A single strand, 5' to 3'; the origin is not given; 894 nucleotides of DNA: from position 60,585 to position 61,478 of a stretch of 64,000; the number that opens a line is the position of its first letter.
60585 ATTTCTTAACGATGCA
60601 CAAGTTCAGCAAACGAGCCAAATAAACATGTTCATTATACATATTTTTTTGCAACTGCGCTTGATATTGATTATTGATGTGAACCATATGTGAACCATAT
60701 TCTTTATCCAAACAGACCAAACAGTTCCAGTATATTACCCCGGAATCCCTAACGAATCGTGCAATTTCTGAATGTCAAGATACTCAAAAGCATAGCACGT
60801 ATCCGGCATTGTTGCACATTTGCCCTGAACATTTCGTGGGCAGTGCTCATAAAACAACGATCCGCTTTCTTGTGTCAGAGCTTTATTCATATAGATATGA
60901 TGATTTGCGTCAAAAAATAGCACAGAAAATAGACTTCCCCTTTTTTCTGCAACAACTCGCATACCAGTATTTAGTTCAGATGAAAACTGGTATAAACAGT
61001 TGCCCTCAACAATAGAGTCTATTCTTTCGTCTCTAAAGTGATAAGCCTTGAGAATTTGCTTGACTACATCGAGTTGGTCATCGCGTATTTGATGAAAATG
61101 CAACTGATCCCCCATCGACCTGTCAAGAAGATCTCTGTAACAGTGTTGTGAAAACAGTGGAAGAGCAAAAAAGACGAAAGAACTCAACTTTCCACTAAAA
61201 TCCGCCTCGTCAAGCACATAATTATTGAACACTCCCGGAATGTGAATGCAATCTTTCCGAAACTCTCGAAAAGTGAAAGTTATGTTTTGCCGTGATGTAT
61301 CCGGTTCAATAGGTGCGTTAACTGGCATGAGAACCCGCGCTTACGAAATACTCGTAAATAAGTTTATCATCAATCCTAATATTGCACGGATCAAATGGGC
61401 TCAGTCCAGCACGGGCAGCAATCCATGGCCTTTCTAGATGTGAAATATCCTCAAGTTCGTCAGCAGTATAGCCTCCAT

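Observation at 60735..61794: Panacea (DUF4065) antitoxin-type gene overlapping an unrecognisable 197-aa partner: candidate new PanA-PanT toxin-antitoxin or defence pair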

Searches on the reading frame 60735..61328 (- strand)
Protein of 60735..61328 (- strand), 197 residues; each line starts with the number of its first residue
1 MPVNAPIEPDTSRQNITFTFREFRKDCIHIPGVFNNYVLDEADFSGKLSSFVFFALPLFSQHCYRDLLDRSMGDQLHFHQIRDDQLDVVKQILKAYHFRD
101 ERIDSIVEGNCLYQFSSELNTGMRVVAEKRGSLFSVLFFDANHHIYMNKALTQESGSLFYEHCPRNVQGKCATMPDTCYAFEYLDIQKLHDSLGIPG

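Call 3: search_protein_families(library=pfam, proteins=[window:60735-61328:-], max_evalue=1)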
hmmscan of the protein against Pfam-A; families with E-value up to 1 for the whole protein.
window:60735-61328:- (197 aa): 1 family
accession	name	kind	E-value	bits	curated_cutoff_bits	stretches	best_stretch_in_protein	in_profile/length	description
PF18384.7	zf_CCCH_5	-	0.29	11.8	25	1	161-183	10-33/40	Unkempt Zinc finger domain 1 (Znf1)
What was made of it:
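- CPx7Cx6C lies in the tail, with a weak zf_CCCH hit at E 0.29 (call 3).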

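Call 4: search_protein_families(library=padloc, proteins=[window:60735-61328:-], max_evalue=1)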
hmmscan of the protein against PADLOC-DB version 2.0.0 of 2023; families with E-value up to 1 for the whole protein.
window:60735-61328:- (197 aa): 0 families
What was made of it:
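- There are no PADLOC hits (call 4). Neither protein hits any PADLOC model (call 4).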

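Call 6: search_protein_families(library=phrogs, proteins=[window:60735-61328:-], max_evalue=1)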
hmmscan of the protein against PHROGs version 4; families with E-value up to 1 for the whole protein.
window:60735-61328:- (197 aa): 1 family
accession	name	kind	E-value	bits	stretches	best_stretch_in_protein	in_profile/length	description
phrog_30473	-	unknown function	0.3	12.4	0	37-69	5-34/107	-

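Call 7: search_protein_families(library=ncbifam, proteins=[window:60735-61328:-], max_evalue=1)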
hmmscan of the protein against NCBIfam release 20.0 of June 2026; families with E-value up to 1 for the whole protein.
window:60735-61328:- (197 aa): 0 families

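Call 8: search_solved_structures(query=window:60735-61328:-, max_evalue=10)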
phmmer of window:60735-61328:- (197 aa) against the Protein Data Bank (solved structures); distinct sequences matched with E-value up to 10: 5.
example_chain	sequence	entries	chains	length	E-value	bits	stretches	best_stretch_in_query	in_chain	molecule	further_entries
3ntv_A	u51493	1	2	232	0.097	15.5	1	64-118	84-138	MW1564 protein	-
9e6q_AI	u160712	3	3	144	0.8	12.5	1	30-102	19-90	Large ribosomal subunit protein uL14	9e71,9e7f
6e8h_A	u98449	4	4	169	1.2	11.9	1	31-81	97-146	LeSH (Llo2327)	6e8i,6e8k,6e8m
8a2g_A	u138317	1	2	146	1.3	11.8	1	65-119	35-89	2A2 protein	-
3jy6_A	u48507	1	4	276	1.5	11.6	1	103-160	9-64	Transcriptional regulator, LacI family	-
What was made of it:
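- Tried and rejected: Direct library searches with the 197-aa protein (Pfam, NCBIfam, PHROGs, PADLOC, PDB sequences) found nothing (calls 3, 4, 6, 7, 8).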

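Call 10: find_homologous_proteins(query=window:60735-61328:-, max_evalue=0.01)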
Query window:60735-61328:- (197 aa): 1 proteins with E <= 0.01 among 43 candidates.
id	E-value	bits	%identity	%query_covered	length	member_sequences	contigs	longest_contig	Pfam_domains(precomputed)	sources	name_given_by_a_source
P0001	2.5e-132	456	100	100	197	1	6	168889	-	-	-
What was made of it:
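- Tried and rejected: The k-mer-indexed protein search returned only the query (call 10).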

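Call 14: find_encoding_contigs(protein=P0001, flank=10000, max_places=10)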
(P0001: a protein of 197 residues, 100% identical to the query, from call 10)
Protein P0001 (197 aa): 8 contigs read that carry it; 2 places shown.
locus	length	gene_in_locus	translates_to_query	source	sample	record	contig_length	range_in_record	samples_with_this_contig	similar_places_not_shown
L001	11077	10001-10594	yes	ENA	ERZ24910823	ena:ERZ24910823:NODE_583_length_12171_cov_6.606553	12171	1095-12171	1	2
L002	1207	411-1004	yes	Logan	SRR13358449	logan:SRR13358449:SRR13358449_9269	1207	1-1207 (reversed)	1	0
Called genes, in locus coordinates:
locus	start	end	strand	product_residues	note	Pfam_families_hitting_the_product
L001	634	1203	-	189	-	PF00239:Resolvase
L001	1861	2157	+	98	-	PF09669:Phage_pRha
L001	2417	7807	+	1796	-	PF18857:LPD38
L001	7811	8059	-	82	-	-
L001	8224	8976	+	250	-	-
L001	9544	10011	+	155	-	PF13274:SocA_Panacea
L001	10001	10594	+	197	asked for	-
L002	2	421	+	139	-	?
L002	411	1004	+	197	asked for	-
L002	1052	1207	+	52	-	?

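Call 17: predict_structure(protein=window:60735-61328:-)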
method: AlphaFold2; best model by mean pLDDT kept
length: 197 residues; sequences in the alignment: 1
mean_pLDDT: 37.2   pTM: 0.40
mean pLDDT of the five models: 37.2, 34.4, 33.7, 32.0, 30.5
residues with pLDDT >= 90: 0; 70-90: 0; 50-70: 35; < 50: 162
segments of 3 or more residues with pLDDT < 50: 1-77, 116-137, 139-197
pLDDT, mean of each block of 10 residues (from residue 1): 26 23 25 24 29 39 40 44 59 54 60 46 30 40 40 27 33 33 37 34
secondary structure, 60 per line:
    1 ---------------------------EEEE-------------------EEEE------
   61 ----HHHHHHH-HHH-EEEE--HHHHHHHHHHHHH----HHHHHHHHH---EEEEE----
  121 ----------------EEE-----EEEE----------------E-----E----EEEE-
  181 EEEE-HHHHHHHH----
elements in order: E28-31 E51-54 H65-71 E77-80 H83-95 H100-108 E112-116 E137-139 E145-148 E176-179 E181-184 H186-193
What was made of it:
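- Tried and rejected: Single-sequence AlphaFold was useless (pLDDT 37, call 17).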

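Call 18: find_related_loci(query=window:60735-61328:-, collection=genome_contigs, flank=10000)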
Query window:60735-61328:- (197 aa) in genome_contigs; peptide patterns used: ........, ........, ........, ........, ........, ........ (x = any residue, [..] = any of these).
25 stretches matched a pattern, but none encodes a relative of the query by tblastn (E <= 1e-3).

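Call 19: find_related_loci(query=window:60735-61328:-, collection=viral_contigs, flank=10000)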
Query window:60735-61328:- (197 aa) in viral_contigs; peptide patterns used: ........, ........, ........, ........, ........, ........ (x = any residue, [..] = any of these).
1 stretches matched a pattern, but none encodes a relative of the query by tblastn (E <= 1e-3).

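Call 20: search_protein_representatives(protein=window:60735-61328:-)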
Query: 197 residues. Proteins with E-value up to 0.001 (for the whole library): 55; up to 1e-10: 35; up to 1e-30: 9. The best 55 are listed.
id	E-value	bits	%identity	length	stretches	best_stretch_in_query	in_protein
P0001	8.0e-133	456.4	100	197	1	1-197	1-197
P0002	1.9e-41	158.2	46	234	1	10-194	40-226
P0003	3.0e-39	151.0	40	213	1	15-194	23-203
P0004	8.2e-37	143.1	41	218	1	6-189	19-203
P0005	8.9e-33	129.9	39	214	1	12-190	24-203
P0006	1.9e-32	128.8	41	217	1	15-194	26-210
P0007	2.0e-32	128.7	39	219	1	12-195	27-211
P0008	3.6e-31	124.7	40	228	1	13-193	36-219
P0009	5.0e-31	124.2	41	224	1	11-194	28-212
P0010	1.5e-30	122.7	37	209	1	11-194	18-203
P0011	1.9e-29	119.0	36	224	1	12-191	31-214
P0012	1.5e-26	109.6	41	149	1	60-194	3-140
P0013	1.6e-26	109.5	40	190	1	16-164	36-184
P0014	1.2e-25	106.6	37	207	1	10-192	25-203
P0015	4.0e-25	104.9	41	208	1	9-193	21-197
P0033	1.1e-12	64.3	26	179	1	5-156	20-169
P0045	5.4e-05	39.3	31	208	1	13-150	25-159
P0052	6.4e-04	35.7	30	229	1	12-147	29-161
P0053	7.0e-04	35.6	29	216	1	15-154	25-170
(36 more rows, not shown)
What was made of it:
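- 60735..61328 (-): panT-like gene of 197 aa: a divergent relative of PanT cluster T1 / phrog_8366. The core spans residues about 15-148. A Cys-rich tail (C163, C171, C178) is specific to this protein's subfamily. About 55 homologous clusters (call 20).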

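Call 23: find_homologous_proteins(query=A1, max_evalue=0.001)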
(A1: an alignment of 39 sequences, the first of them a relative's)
Query A1 (39 sequences) (197 aa, profile of the alignment): 37 proteins with E <= 0.001 among 1923 candidates.
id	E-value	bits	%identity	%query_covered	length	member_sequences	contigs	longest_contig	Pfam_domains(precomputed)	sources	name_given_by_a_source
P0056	8.0e-65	237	40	91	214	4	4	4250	-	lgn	-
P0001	2.3e-63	232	100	100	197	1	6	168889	-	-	-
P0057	4.0e-62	228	41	91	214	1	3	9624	-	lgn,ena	-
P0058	5.2e-61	224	38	91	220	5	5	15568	-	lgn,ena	-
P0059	6.8e-60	221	40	90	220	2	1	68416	-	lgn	-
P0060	3.6e-39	153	44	60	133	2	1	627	-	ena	-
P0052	1.1e-37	148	28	69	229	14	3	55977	-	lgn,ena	-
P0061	1.7e-36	144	26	74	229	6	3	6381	-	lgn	-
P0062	3.6e-35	140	30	66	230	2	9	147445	-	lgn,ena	-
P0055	3.7e-35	140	25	82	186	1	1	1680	-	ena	-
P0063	6.8e-35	139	26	83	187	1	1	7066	-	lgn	-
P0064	8.0e-34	135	28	69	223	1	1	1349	-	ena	-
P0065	9.7e-34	135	27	92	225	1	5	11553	-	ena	-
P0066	1.5e-33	135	28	69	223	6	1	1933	-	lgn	-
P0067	3.0e-33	134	25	73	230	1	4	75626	-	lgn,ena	-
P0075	3.6e-32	130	25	69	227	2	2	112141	-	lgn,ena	-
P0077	1.7e-31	128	27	67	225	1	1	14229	-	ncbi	-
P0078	1.8e-31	128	27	69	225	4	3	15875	-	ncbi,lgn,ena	-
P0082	9.1e-31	125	27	66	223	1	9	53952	-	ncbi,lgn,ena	-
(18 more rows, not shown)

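Call 24: search_solved_structures(query=A1, max_evalue=10, show_alignments=3)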
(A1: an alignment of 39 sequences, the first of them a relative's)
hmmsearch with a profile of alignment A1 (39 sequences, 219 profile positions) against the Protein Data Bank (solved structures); distinct sequences matched with E-value up to 10: 2.
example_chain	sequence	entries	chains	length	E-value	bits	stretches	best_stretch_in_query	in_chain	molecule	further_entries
1hmj_A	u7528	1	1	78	0.5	13.4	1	94-144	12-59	PROTEIN (SUBUNIT H)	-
2pfx_A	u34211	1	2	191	1.1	12.2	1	91-153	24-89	Uncharacterized peroxidase-related protein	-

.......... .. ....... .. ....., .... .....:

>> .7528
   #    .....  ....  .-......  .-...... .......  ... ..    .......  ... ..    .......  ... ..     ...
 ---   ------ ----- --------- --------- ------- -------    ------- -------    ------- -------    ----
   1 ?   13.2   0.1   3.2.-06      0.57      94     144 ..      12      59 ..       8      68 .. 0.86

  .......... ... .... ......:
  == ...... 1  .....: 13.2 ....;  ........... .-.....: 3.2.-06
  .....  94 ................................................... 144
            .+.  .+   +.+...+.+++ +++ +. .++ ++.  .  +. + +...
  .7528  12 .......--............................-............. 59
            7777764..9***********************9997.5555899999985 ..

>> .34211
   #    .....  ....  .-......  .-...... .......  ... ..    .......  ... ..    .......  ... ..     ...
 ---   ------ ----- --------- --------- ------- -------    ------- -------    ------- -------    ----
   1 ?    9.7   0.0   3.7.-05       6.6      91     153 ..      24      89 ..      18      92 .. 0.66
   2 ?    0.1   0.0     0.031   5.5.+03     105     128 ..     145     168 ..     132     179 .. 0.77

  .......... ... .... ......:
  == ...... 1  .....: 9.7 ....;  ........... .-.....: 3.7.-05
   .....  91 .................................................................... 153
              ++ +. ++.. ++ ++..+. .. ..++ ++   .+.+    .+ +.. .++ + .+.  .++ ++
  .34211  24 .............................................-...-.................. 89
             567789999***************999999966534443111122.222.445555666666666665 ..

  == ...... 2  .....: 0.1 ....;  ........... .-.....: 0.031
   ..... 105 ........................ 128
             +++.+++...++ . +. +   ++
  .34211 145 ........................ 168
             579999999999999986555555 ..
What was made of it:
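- Tried and rejected: A profile of 39 members against PDB sequences also found nothing (call 24).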

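Call 25: find_encoding_contigs(protein=P0059, flank=6000, max_places=3)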
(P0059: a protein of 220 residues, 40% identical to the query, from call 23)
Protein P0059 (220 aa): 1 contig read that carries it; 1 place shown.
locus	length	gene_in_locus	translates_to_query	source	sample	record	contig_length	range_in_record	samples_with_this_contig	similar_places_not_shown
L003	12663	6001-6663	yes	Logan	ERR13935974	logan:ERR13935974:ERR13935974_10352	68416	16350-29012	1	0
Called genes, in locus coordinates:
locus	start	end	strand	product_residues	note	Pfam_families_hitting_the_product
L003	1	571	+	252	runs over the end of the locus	-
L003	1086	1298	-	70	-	-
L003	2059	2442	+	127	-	-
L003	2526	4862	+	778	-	PF10145:PhageMin_Tail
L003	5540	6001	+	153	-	PF13274:SocA_Panacea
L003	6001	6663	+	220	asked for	-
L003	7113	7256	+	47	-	-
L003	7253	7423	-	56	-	-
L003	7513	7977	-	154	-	PF13248:Zn_ribbon_3 (faint)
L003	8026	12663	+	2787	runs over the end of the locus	-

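Call 26: find_encoding_contigs(protein=P0058, flank=6000, max_places=3)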
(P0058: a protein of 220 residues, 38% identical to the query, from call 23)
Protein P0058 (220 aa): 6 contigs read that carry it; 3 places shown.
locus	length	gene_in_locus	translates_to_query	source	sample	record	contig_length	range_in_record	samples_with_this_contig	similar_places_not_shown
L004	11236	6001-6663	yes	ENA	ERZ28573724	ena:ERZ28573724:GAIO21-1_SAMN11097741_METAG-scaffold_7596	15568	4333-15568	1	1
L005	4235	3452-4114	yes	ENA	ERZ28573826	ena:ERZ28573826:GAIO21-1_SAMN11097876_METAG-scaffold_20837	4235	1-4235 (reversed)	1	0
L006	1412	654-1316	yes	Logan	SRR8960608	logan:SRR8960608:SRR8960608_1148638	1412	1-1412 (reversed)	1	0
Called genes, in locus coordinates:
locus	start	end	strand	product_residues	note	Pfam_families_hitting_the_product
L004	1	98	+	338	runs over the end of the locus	PF13280:WYL, PF25583:WCX (faint)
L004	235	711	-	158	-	PF04073:tRNA_edit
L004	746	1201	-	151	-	PF05161:MOFRL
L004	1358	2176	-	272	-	PF12833:HTH_18, PF00165:HTH_AraC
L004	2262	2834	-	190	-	PF08713:DNA_alkylation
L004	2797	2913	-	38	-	-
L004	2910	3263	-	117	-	PF00462:Glutaredoxin (weak), PF03960:ArsC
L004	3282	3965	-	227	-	PF17746:SfsA_N, PF03749:SfsA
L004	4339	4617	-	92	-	PF10088:DUF2326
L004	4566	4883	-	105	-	-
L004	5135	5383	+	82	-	PF13817:DDE_Tnp_IS66_C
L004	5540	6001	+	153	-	PF13274:SocA_Panacea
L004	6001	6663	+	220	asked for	-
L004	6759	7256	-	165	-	PF08388:GIIM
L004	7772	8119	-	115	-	PF01588:tRNA_bind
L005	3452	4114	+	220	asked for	-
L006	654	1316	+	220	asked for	-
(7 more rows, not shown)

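Call 27: find_encoding_contigs(protein=P0062, flank=6000, max_places=3)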
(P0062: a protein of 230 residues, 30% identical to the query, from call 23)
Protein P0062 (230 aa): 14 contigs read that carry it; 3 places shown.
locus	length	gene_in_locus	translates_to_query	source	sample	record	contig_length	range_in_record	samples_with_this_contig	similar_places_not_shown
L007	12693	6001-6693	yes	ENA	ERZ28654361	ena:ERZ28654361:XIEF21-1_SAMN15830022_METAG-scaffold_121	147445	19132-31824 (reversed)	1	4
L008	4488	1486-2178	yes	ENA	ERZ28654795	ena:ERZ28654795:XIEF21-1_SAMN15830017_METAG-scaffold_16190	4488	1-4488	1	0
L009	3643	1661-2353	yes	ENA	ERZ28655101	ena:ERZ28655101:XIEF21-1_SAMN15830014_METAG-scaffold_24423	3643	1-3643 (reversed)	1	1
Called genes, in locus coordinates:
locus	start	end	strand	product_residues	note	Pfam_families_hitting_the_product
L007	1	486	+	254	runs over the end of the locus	PF06508:QueC (faint)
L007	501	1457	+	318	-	PF00881:Nitroreductase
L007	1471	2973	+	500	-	-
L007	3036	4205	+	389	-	PF01210:NAD_Gly3P_dh_N (weak), PF03721:UDPG_MGDP_dh_N, PF00984:UDPG_MGDP_dh, PF03720:UDPG_MGDP_dh_C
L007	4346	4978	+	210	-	-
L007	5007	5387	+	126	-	-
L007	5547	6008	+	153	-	PF13274:SocA_Panacea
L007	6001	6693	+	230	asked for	-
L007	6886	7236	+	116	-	-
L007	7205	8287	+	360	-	PF01381:HTH_3 (weak), PF13443:HTH_26 (faint)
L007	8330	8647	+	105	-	-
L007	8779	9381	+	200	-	-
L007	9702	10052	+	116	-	PF05973:Gp49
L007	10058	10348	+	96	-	PF13744:HTH_37 (weak), PF01381:HTH_3, PF12844:HTH_19 (weak)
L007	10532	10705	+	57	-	-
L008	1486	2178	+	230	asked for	-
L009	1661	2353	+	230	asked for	-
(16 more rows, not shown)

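Call 28: find_encoding_contigs(protein=P0082, flank=6000, max_places=3)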
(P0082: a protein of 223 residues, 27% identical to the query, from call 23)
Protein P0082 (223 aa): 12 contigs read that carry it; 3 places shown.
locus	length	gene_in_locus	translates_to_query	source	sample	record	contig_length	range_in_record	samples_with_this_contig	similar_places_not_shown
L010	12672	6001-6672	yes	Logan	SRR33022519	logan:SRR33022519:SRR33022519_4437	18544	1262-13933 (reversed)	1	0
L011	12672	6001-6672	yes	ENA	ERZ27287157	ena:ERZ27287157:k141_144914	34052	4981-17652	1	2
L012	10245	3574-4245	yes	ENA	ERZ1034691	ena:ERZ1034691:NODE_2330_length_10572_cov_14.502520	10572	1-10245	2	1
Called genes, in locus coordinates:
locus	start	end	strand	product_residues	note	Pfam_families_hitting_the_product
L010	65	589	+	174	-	-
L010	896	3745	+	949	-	PF04607:RelA_SpoT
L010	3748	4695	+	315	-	-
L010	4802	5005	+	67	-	PF24749:DUF7695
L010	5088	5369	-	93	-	-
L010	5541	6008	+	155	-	PF13274:SocA_Panacea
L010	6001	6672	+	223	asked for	-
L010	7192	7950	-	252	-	PF00719:Pyrophosphatase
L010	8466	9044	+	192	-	-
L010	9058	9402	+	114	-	PF17854:FtsK_alpha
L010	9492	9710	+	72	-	PF00300:His_Phos_1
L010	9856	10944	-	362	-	-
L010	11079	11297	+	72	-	-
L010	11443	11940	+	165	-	PF09419:PGP_phosphatase (faint), PF00702:Hydrolase (weak), PF13242:Hydrolase_like (weak)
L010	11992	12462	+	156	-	PF00293:NUDIX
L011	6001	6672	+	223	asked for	-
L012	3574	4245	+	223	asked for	-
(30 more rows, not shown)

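Call 35: list_cluster_members(proteins=[P0077, P0078, P0082, P0001])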
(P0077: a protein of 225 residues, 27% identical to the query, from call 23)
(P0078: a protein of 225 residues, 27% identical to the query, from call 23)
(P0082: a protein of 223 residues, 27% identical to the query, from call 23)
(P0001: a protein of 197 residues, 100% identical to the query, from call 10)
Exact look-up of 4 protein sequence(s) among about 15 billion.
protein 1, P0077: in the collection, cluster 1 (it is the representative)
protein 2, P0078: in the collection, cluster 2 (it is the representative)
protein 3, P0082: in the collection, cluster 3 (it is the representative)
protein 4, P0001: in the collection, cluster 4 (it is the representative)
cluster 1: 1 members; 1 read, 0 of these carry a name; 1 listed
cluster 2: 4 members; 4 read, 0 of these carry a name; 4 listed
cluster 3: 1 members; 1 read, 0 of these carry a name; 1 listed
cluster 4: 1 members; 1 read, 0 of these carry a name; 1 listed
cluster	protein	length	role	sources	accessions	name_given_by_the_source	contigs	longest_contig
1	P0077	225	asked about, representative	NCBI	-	-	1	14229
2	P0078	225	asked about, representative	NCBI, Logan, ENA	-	-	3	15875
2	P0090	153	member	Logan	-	-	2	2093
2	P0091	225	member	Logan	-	-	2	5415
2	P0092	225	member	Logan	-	-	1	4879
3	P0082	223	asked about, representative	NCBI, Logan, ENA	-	-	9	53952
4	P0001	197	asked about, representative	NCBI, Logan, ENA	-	-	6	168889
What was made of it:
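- Tried and rejected: No accession numbers were available for NCBI members of the family (call 35), so I could not check directly whether they are listed in Kurata's Dataset S1.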

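Call 37: search_dna_similar(query=window:60735-61328:-, collection=phages, mode=protein, max_evalue=0.001)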
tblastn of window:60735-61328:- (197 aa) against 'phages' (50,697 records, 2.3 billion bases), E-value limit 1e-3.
No match.

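Call 38: search_dna_similar(query=window:60735-61328:-, collection=plasmids, mode=protein, max_evalue=0.001)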
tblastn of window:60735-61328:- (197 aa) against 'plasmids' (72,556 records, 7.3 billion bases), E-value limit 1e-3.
No match.
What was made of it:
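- Tried and rejected: Pattern scans of GTDB representative genomes and IMG/VR found no relatives (calls 18, 19). tblastn against phage and plasmid collections gave no match (calls 37, 38).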

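Call 39: predict_structure(alignment_id=A2)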
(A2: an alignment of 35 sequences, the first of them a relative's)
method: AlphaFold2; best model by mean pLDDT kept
length: 197 residues; sequences in the alignment: 35
mean_pLDDT: 77.5   pTM: 0.75
mean pLDDT of the five models: 77.5, 76.9, 76.3, 75.7, 73.4
residues with pLDDT >= 90: 51; 70-90: 91; 50-70: 22; < 50: 33
segments of 3 or more residues with pLDDT < 50: 1-3, 167-180, 182-190, 192-197
pLDDT, mean of each block of 10 residues (from residue 1): 53 84 87 88 83 86 89 87 92 95 90 80 86 91 75 77 62 45 48 45
secondary structure, 60 per line:
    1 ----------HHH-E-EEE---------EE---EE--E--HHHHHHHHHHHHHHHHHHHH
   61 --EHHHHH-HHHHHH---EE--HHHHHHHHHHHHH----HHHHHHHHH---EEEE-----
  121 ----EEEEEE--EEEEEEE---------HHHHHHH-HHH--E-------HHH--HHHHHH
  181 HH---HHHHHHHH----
elements in order: E17-19 H41-60 H64-68 H70-75 H83-95 H100-108 E112-115 E125-130 E133-139 H149-155 H175-182 H186-193
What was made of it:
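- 60735..61328 (-): The AF2 model has pLDDT 77.5 (call 39).
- On RelE/ParE toxin superfamily: The model has that element order from residue 77 (call 39).
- Fold: in the AF2 model (pLDDT 77.5, pTM 0.75, call 39), the segment from residue 77 runs beta-alpha-alpha-beta-beta-beta. The tail is modelled with low confidence (call 39).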

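Call 42: fold_search(model_id=the predicted structure, library=pdb)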
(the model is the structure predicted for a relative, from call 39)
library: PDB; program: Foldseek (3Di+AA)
matches with E <= 10: 156; with E <= 0.001: 0
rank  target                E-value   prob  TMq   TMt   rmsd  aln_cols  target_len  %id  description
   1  5hmq_C                8.2e-01  0.08  0.14  0.06  11.3        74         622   12  xylose isomerase-like TIM barrel/4-hydroxyphenylpyruvate dioxygenase fusion protein (released 2016-10-19)
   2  7awk                  9.8e-01  0.08  0.17  0.26  14.3       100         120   13  Crystal structure of the HigB1 toxin mutant K95A from Mycobacterium tuberculosis (Rv1955) (released 2021-11-24)
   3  2ml6_MODEL_1_A        1.2e+00  0.04  0.12  0.14   8.0        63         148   16  NMR structure of protein ZP_02069618.1 from Bacteroides uniformis ATCC 8492 (released 2014-03-12)
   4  3ub1_A                1.7e+00  0.04  0.11  0.09  12.9       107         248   15  Ntf2 like protein involved in plasmid conjugation (released 2012-02-08)
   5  1z8m_MODEL_1_A        1.9e+00  0.08  0.15  0.29  10.3        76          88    6  Solution structure of the conserved hypothtical protein HP0894 from Helicobacter pylori (released 2005-11-01)
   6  6xrw_C                1.9e+00  0.04  0.15  0.27  12.4       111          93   12  Chromosomal ParDE TA system from P. aeruginosa (released 2021-07-28)
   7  5hmq_B                2.2e+00  0.05  0.14  0.06  11.3        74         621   12  xylose isomerase-like TIM barrel/4-hydroxyphenylpyruvate dioxygenase fusion protein (released 2016-10-19)
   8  4hz9_C                2.3e+00  0.01  0.10  0.15  16.1       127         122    8  Crystal structure of the type VI native effector-immunity complex Tae3-Tai3 from Ralstonia pickettii (released 2013-08-21)
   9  4ltt                  2.5e+00  0.06  0.14  0.27   8.7        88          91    8  Crystal structure of native apo toxin from Helicobacter pylori (released 2014-02-05)
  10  6xrw_A                2.6e+00  0.03  0.15  0.27  12.7       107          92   12  Chromosomal ParDE TA system from P. aeruginosa (released 2021-07-28)
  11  3ub1_D                2.6e+00  0.03  0.11  0.09  12.8       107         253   15  Ntf2 like protein involved in plasmid conjugation (released 2012-02-08)
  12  1xf8                  3.0e+00  0.04  0.22  0.15  13.4       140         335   12  Crystal Structure of Weissella viridescens FemX (Y254F) Mutant (released 2005-05-31)
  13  4mh8                  3.0e+00  0.02  0.09  0.05  14.7        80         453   12  The crystal structure of the monomeric reverse transcriptase from moloney murine leukemia virus (released 2013-10-16)
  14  4lsy_A                3.2e+00  0.10  0.26  0.49   5.6       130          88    9  Crystal structure of copper-bound L66S mutant toxin from Helicobacter pylori (released 2014-02-05)
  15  8vl3_MODEL_1_A        3.2e+00  0.04  0.15  0.27  13.5       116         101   11  Solution NMR structure of de novo designed protein F3 parent (released 2024-08-07)
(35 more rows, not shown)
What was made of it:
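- On RelE/ParE toxin superfamily: 20 of the top 50 Foldseek hits are superfamily members, but the best E is 0.8 and the best target TM-score is 0.49 (call 42).
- Closest known: RelE/ParE-superfamily toxins. Same: 20 of the top 50 Foldseek hits are from this superfamily (call 42).
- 20 of the top 50 Foldseek PDB hits are RelE/ParE-superfamily toxins (HigB, YoeB, YafQ, HP0892/0894, ParE, BrnT, Cami1), with target TM-scores up to 0.49 (call 42).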
